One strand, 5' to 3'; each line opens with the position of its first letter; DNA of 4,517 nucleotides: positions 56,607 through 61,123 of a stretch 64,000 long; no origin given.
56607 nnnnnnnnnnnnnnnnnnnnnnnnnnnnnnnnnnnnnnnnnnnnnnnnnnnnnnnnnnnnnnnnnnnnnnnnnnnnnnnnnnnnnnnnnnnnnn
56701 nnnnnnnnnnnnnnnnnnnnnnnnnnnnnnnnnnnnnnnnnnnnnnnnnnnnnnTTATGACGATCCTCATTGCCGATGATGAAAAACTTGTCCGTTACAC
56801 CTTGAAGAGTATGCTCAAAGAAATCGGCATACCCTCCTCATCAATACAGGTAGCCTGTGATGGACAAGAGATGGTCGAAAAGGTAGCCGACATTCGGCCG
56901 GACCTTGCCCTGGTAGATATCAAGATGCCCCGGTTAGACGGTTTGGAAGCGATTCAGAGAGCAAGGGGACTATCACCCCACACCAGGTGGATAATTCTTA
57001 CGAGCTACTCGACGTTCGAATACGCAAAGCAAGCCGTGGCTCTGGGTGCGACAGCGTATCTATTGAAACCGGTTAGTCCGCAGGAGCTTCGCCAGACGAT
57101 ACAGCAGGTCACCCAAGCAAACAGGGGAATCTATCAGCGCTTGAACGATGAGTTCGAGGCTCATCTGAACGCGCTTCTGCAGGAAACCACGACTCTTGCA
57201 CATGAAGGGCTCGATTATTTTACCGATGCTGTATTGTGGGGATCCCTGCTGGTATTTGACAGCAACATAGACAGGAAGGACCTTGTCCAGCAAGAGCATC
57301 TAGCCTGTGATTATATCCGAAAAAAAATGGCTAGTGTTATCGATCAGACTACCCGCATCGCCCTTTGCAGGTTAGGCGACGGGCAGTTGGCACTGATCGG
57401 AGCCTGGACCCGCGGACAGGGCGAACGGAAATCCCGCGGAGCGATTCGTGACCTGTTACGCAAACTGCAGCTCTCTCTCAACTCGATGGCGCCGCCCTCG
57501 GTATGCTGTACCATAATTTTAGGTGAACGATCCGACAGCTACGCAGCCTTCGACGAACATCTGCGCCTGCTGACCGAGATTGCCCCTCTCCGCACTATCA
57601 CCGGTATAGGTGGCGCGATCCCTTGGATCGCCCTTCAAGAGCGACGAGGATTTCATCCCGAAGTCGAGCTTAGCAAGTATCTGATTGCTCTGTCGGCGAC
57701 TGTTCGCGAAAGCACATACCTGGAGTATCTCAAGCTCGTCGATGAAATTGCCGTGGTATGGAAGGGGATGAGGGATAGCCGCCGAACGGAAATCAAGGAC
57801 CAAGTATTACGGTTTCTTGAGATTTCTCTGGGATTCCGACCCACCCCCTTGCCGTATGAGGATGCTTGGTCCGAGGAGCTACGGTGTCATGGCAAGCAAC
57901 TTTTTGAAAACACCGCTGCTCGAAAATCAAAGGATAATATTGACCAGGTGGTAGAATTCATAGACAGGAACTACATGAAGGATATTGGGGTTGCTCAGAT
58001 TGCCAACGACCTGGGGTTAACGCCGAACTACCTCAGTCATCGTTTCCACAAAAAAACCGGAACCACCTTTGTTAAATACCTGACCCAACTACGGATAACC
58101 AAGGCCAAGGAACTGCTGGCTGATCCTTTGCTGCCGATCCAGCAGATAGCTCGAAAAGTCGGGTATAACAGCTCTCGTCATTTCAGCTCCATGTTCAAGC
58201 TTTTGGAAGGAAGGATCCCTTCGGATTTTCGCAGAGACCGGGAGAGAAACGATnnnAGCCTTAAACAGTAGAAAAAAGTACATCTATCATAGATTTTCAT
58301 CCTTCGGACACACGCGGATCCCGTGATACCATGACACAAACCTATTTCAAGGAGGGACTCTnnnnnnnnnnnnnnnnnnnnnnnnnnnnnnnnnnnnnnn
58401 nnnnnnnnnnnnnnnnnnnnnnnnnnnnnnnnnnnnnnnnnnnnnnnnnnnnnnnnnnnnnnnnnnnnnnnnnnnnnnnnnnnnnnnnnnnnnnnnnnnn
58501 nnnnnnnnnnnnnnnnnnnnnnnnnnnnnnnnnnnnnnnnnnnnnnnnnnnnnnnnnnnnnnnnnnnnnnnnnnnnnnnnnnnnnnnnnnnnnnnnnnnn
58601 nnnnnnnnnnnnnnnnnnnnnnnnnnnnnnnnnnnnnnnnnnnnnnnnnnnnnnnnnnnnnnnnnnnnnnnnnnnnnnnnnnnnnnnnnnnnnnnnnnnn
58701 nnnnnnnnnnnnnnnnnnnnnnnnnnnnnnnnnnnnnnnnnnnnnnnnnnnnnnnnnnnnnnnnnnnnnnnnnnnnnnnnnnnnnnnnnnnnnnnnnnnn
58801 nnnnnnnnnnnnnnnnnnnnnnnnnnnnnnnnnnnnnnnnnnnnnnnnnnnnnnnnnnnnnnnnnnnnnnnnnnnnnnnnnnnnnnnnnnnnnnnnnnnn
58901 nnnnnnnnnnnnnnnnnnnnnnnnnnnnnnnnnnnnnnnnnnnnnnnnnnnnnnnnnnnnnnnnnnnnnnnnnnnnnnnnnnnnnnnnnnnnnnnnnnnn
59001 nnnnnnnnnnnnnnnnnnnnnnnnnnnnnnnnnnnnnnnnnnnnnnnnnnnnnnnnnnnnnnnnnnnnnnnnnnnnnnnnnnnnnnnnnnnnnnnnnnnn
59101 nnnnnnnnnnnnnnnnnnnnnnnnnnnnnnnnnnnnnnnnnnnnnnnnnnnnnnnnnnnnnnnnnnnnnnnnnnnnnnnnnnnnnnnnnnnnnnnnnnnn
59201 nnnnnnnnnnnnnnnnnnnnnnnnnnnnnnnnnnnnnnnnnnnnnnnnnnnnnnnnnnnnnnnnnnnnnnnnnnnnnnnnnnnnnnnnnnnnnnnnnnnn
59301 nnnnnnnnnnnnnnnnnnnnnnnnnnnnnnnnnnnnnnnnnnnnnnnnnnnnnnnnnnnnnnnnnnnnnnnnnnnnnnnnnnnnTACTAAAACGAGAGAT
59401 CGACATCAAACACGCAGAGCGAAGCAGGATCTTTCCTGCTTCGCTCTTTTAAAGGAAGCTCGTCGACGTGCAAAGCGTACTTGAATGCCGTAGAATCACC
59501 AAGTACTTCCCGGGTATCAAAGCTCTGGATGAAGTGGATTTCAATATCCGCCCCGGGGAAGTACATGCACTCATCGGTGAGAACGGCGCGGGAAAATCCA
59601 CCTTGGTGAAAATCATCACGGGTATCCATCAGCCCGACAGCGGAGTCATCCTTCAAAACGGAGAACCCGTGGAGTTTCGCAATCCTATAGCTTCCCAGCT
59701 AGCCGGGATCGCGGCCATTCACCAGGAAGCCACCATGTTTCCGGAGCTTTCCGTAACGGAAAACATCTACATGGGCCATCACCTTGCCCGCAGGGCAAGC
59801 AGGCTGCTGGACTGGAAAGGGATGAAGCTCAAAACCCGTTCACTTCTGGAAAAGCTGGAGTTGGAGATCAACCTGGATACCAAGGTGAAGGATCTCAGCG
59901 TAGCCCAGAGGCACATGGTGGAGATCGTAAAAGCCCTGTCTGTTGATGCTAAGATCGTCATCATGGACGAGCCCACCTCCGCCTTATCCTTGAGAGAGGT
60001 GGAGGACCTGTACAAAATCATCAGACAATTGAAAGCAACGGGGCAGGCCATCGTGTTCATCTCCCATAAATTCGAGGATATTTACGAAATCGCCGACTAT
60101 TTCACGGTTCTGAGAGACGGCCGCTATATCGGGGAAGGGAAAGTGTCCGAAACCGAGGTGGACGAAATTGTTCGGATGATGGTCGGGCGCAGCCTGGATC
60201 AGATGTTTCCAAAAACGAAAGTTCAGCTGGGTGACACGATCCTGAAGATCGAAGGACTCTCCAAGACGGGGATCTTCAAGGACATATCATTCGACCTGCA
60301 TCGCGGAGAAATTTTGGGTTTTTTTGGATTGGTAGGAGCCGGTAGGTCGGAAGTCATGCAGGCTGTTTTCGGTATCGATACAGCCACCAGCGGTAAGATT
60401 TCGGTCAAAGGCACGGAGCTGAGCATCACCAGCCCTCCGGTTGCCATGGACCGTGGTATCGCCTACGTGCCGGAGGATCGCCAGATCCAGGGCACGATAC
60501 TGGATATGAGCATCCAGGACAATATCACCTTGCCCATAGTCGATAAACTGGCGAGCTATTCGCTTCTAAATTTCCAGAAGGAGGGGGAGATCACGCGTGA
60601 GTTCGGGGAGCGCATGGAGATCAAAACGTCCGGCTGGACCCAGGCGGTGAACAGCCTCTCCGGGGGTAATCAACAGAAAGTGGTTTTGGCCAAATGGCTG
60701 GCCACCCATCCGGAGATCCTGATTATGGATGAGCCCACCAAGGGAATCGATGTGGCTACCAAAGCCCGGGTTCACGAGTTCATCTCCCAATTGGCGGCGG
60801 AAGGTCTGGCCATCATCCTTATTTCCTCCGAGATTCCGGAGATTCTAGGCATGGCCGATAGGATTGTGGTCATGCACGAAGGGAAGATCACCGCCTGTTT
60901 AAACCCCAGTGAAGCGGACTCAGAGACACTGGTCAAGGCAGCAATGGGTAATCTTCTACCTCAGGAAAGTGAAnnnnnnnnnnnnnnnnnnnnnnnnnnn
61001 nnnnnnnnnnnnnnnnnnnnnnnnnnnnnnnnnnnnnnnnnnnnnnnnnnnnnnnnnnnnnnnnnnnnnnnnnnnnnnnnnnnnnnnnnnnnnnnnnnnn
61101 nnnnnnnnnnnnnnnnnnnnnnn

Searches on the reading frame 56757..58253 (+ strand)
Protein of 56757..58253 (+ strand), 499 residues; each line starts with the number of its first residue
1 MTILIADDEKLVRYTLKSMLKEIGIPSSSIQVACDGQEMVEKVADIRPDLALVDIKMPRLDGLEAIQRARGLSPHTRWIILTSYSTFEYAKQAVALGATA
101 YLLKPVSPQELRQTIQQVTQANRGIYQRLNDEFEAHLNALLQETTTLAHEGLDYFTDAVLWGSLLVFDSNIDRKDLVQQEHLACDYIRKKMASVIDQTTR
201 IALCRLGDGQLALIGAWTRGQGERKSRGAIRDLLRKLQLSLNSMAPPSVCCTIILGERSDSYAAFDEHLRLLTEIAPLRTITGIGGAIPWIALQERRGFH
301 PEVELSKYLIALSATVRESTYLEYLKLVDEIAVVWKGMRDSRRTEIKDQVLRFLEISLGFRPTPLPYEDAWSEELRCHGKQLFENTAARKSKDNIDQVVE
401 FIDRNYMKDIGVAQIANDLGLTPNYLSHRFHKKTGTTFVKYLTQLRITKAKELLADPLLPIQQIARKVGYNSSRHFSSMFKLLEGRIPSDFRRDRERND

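Call 56: search_protein_families(library=pfam, proteins=[window:56757-58253:+], max_evalue=0.000001)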
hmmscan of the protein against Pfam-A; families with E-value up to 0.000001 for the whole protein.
window:56757-58253:+ (499 aa): 3 families
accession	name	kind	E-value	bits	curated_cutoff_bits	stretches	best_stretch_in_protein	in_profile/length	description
PF00072.30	Response_reg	-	1.2e-24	87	30.2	1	3-116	1-111/111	Response regulator receiver domain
PF12833.13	HTH_18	-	6.6e-23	81.2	33.6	1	415-493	1-79/80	Helix-turn-helix domain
PF00165.29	HTH_AraC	-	6.6e-11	42.5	26.6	0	402-443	1-42/42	Bacterial regulatory helix-turn-helix proteins, AraC family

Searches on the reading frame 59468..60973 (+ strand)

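Call 56: search_protein_families(library=pfam, proteins=[window:59468-60973:+], max_evalue=0.000001)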
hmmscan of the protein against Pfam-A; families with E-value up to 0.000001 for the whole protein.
window:59468-60973:+ (502 aa): 2 families
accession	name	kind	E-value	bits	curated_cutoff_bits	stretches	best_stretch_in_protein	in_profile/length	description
PF00005.33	ABC_tran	-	9.3e-56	188.7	25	2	20-171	1-137/137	ABC transporter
PF13304.12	AAA_21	-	5.2e-09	37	27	0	32-60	1-29/304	AAA domain, putative AbiEii toxin, Type IV TA system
